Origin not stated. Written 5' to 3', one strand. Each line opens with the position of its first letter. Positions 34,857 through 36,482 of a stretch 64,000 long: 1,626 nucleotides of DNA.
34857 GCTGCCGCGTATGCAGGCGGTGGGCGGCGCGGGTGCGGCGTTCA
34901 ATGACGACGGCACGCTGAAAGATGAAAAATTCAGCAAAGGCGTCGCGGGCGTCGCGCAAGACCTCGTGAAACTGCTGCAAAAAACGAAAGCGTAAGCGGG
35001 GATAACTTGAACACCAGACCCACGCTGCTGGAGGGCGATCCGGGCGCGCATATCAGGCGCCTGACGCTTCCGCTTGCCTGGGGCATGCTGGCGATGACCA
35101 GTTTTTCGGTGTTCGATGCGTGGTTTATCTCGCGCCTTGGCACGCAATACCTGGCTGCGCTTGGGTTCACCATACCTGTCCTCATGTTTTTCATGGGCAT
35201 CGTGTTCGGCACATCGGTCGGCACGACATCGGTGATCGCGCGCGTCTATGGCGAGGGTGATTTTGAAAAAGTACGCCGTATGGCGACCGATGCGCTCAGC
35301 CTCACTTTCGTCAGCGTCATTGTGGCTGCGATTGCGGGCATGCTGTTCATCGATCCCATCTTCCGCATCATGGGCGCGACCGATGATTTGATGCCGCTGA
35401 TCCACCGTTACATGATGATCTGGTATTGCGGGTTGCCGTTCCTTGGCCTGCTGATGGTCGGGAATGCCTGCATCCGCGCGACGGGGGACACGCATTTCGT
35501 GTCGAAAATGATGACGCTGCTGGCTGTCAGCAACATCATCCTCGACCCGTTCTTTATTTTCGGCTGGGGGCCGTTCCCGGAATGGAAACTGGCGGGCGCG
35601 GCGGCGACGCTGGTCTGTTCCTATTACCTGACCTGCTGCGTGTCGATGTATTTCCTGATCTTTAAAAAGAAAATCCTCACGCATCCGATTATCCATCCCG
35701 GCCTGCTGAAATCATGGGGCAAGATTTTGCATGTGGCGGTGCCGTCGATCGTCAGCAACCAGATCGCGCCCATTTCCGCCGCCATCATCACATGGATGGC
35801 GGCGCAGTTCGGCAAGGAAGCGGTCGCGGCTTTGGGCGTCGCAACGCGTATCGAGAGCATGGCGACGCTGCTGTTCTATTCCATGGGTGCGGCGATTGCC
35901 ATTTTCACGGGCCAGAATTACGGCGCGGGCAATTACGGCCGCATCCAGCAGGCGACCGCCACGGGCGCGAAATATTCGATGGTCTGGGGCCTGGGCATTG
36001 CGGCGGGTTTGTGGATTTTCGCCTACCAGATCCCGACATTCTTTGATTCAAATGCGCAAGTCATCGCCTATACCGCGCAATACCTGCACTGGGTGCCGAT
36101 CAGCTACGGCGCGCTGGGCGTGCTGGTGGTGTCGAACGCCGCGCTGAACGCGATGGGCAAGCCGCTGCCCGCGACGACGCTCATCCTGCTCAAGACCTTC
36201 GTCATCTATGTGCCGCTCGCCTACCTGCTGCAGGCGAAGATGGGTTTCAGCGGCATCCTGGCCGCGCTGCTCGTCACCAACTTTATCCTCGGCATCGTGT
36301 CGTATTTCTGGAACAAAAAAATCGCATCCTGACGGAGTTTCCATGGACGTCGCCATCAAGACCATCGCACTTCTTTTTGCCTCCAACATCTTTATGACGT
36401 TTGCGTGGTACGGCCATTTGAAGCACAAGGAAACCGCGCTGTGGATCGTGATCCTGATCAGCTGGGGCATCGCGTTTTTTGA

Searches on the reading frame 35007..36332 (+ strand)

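Call 31: search_protein_families(library=pfam, proteins=[window:35007-36332:+], max_evalue=0.001)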
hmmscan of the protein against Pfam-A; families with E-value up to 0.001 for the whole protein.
window:35007-36332:+ (441 aa): 1 family
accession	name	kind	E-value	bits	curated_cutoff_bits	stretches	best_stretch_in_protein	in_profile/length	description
PF01554.23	MatE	-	3.7e-55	186.4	24.9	2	22-181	1-160/161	MatE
